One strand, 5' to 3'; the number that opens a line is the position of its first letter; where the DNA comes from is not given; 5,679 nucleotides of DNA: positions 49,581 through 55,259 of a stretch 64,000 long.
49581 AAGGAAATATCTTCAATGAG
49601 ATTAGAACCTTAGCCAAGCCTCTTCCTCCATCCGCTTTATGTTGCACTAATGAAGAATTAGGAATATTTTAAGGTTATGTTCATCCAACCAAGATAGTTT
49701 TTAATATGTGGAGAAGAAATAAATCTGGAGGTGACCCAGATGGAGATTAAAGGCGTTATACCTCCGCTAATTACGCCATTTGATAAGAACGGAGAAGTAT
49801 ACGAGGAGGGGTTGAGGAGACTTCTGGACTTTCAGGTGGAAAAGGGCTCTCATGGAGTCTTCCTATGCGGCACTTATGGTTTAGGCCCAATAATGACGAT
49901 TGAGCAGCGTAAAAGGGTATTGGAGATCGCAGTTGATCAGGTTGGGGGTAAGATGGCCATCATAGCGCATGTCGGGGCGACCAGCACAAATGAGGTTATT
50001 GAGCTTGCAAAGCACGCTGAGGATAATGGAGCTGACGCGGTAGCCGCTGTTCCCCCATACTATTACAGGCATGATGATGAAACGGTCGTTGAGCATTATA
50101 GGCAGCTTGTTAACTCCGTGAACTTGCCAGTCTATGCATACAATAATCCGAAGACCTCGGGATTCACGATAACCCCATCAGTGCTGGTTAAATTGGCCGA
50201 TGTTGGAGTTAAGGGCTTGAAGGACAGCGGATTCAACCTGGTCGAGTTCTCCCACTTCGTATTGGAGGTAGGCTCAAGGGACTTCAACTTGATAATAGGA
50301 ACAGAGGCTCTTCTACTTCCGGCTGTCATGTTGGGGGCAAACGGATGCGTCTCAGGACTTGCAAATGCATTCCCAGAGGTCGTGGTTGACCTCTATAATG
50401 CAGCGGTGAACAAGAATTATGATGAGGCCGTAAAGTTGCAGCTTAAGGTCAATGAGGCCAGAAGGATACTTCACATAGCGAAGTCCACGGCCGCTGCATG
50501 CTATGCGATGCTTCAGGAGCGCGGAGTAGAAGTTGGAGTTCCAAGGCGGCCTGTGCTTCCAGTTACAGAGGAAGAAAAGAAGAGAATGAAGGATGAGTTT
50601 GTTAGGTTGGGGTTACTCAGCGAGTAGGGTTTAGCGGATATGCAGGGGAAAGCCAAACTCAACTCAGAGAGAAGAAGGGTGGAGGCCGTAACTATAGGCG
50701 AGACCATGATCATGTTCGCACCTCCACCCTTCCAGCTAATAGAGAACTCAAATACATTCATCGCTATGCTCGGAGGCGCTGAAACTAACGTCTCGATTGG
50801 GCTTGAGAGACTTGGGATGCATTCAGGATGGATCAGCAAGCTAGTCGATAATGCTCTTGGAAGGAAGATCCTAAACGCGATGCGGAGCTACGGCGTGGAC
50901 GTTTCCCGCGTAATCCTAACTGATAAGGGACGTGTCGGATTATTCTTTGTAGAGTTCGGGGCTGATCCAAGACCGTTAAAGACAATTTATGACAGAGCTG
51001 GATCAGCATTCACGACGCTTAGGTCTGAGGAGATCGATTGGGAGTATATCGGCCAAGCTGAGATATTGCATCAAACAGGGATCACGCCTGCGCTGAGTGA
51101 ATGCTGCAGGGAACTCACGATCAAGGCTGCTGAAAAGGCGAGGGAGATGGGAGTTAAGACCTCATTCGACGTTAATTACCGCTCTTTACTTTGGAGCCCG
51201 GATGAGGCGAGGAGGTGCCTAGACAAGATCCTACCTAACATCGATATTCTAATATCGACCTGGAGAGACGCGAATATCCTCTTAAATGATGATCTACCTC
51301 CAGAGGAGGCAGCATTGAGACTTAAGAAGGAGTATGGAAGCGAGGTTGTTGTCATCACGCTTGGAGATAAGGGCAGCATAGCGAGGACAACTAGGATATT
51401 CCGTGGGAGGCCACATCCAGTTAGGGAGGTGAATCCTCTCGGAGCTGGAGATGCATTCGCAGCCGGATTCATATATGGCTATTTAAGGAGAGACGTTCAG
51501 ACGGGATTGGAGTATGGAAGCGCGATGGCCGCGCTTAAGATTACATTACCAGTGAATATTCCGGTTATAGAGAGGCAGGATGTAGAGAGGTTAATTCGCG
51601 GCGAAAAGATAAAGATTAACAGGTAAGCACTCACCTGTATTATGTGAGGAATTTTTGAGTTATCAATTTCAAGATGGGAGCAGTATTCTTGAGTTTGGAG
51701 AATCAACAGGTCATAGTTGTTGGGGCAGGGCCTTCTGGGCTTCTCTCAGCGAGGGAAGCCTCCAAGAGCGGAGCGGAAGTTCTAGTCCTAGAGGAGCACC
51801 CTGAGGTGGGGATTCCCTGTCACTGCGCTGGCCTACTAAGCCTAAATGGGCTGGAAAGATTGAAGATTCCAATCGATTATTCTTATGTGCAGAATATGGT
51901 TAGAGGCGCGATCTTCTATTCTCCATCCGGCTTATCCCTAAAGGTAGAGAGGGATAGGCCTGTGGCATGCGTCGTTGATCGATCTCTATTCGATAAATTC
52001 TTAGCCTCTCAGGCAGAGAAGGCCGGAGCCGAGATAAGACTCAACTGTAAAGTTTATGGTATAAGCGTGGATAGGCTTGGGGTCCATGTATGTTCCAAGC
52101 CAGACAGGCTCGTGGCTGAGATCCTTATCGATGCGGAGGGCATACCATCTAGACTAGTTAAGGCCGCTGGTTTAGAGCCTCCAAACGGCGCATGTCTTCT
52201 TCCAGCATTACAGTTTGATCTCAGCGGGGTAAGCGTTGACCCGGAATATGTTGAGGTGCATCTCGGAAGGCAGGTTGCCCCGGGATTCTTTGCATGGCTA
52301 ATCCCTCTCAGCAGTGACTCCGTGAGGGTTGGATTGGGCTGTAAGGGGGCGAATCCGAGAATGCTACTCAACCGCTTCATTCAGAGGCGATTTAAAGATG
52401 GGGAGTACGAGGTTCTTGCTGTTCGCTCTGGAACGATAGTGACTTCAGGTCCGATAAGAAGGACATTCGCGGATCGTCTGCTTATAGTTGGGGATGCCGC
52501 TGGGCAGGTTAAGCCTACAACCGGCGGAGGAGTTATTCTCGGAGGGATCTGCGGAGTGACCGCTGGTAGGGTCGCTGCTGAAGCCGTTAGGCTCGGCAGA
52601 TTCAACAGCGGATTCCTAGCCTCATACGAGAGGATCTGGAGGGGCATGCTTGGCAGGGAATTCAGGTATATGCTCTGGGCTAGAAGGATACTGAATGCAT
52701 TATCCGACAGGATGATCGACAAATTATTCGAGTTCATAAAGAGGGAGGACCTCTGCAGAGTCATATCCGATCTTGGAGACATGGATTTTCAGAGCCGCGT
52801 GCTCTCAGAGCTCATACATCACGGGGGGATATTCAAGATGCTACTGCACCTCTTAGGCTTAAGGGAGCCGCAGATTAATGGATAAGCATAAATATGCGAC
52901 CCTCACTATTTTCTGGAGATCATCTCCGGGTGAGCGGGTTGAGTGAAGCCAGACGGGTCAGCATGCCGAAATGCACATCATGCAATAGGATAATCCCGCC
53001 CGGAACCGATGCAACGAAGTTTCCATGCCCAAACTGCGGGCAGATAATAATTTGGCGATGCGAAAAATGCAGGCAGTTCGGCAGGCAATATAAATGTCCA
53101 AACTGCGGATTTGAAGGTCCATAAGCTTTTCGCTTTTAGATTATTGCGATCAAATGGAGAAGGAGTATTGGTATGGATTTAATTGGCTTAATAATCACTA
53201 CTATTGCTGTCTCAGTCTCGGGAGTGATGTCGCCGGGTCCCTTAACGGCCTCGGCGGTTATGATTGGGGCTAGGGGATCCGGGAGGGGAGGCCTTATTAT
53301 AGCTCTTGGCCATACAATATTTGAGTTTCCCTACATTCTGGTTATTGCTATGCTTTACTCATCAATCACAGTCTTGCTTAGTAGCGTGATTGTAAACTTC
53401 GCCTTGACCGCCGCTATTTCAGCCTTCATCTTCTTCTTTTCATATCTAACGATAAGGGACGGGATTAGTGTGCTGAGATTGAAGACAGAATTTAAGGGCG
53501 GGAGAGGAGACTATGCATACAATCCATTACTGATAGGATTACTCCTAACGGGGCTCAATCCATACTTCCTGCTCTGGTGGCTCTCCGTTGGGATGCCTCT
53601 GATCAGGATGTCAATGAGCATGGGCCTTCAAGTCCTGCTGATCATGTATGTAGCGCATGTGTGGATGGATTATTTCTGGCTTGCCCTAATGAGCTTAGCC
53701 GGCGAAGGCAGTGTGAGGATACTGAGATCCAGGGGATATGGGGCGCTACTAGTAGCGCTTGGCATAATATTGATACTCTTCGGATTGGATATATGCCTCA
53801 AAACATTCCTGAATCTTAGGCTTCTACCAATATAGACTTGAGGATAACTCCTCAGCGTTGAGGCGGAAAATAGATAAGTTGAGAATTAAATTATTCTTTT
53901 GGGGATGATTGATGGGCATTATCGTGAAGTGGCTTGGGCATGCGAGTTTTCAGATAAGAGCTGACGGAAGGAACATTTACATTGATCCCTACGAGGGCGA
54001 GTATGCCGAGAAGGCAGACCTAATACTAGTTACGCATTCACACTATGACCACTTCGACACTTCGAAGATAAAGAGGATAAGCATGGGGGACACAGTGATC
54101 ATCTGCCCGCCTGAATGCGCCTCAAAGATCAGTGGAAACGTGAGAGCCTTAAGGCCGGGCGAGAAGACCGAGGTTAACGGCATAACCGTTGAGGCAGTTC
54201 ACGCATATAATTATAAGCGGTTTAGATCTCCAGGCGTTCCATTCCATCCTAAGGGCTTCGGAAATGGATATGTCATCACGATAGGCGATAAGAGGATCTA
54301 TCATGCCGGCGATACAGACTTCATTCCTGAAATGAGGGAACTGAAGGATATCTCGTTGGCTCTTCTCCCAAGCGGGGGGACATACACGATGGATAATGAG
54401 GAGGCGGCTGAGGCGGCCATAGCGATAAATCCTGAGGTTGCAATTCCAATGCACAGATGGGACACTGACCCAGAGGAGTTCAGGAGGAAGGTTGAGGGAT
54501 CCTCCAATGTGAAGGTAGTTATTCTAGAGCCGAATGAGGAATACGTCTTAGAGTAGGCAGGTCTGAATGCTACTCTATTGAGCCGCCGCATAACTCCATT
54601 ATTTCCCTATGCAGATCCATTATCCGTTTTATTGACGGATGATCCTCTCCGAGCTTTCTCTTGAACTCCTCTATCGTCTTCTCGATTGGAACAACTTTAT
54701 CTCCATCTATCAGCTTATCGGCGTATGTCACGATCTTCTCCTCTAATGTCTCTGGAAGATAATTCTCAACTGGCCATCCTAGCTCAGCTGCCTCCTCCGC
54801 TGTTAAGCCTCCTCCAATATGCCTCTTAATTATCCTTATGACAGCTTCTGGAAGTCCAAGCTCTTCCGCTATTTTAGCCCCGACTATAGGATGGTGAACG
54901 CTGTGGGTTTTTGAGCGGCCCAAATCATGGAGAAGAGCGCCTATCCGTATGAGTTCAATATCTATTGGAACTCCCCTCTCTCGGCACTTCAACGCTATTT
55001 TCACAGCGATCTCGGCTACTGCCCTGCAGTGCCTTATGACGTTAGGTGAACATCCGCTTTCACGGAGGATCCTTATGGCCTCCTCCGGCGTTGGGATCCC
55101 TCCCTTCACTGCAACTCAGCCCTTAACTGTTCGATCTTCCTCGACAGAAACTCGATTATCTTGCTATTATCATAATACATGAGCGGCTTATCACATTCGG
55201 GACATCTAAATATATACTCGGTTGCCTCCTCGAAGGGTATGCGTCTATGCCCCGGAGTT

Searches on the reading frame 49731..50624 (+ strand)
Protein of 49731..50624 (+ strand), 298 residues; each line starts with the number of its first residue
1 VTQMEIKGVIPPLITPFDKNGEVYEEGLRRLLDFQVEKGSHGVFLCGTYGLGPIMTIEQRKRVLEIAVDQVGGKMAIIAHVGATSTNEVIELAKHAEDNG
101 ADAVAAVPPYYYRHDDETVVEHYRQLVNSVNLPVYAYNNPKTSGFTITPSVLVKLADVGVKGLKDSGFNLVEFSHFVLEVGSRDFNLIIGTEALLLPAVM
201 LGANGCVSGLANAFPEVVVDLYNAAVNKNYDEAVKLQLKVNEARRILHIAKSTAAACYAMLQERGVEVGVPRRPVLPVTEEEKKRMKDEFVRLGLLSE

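Call 61: search_protein_families(library=pfam, max_evalue=0.0001, proteins=[window:49731-50624:+])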
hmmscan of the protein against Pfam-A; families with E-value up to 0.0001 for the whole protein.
window:49731-50624:+ (298 aa): 1 family
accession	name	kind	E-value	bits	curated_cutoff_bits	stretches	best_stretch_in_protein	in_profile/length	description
PF00701.28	DHDPS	-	2.1e-61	207.6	22.1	1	6-288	2-284/289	Dihydrodipicolinate synthetase family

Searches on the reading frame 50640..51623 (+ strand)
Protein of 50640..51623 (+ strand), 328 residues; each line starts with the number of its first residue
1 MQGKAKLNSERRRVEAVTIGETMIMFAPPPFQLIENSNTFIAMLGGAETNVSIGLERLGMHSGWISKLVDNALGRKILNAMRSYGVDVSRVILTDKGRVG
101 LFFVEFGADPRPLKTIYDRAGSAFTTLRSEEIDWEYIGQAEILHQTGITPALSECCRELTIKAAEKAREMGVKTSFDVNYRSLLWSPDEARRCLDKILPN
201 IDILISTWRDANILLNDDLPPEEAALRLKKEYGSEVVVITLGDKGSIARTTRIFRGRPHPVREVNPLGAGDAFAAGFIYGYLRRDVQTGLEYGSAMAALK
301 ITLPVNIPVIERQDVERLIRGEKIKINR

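Call 62: search_protein_families(library=pfam, max_evalue=0.0001, proteins=[window:50640-51623:+])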
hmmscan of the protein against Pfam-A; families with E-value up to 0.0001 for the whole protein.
window:50640-51623:+ (328 aa): 1 family
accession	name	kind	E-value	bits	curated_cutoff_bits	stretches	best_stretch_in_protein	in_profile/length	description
PF00294.29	PfkB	-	1.8e-42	146.1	25.8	1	16-302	4-291/302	pfkB family carbohydrate kinase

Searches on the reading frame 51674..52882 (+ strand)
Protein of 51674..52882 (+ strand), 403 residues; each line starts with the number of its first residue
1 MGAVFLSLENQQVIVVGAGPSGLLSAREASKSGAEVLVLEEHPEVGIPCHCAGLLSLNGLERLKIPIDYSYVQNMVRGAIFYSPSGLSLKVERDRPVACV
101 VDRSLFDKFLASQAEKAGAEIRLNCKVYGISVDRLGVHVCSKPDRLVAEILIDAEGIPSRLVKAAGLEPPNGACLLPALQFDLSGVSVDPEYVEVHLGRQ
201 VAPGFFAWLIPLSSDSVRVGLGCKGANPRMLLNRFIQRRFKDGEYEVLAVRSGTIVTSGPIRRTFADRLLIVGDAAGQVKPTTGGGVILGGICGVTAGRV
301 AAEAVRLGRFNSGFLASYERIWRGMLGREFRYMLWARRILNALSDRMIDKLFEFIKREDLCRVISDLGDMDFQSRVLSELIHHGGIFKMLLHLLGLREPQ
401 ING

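Call 62: search_protein_families(library=pfam, max_evalue=0.0001, proteins=[window:51674-52882:+])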
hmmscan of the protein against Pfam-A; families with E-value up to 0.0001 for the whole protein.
window:51674-52882:+ (403 aa): 7 families
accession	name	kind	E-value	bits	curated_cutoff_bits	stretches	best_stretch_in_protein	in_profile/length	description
PF01494.25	FAD_binding_3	-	1.5e-13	51.2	22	1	12-287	3-304/349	FAD binding domain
PF01266.30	DAO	-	1.1e-10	42.1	27.9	1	13-46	2-35/353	FAD dependent oxidoreductase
PF22578.2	GGR_cat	-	3.7e-10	40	27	1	178-253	5-86/88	Geranylgeranyl reductase catalytic domain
PF03486.20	HI0933_like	-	2.6e-08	34.1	50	1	12-53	2-43/244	HI0933-like protein Rossmann domain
PF05834.18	Lycopene_cycl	-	7.3e-08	32.3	23.4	1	13-287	2-276/380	Lycopene cyclase protein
PF13450.12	NAD_binding_8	-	2e-07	31.6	21.9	1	15-52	1-38/68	NAD(P)-binding Rossmann-like domain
PF12831.13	FAD_oxidored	-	6.9e-07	29.3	27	1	12-166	1-154/416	FAD dependent oxidoreductase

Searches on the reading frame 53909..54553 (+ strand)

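Call 62: search_protein_families(library=pfam, max_evalue=0.0001, proteins=[window:53909-54553:+])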
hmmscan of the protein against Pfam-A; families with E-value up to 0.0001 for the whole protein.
window:53909-54553:+ (215 aa): 3 families
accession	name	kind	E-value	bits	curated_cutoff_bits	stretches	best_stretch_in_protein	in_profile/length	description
PF13483.12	Lactamase_B_3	-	9.7e-33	113.8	24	1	6-182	2-160/160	Beta-lactamase superfamily domain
PF12706.13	Lactamase_B_2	-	3.3e-20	73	27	1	26-182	20-199/200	Beta-lactamase superfamily domain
PF00753.33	Lactamase_B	-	1.7e-06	28.5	22.7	0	117-182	131-196/196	Metallo-beta-lactamase superfamily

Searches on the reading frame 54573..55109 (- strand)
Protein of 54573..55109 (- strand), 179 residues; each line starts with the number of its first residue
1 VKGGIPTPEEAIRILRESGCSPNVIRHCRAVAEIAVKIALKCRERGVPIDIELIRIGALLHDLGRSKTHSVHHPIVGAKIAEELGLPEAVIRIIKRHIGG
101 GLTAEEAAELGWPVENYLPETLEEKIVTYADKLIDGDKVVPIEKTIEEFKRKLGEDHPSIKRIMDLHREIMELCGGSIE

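Call 62: search_protein_families(library=pfam, max_evalue=0.0001, proteins=[window:54573-55109:-])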
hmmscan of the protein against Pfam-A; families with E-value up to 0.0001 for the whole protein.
window:54573-55109:- (179 aa): 1 family
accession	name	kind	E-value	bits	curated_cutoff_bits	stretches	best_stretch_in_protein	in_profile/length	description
PF01966.28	HD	-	5.1e-19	69.1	22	1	24-133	1-113/116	HD domain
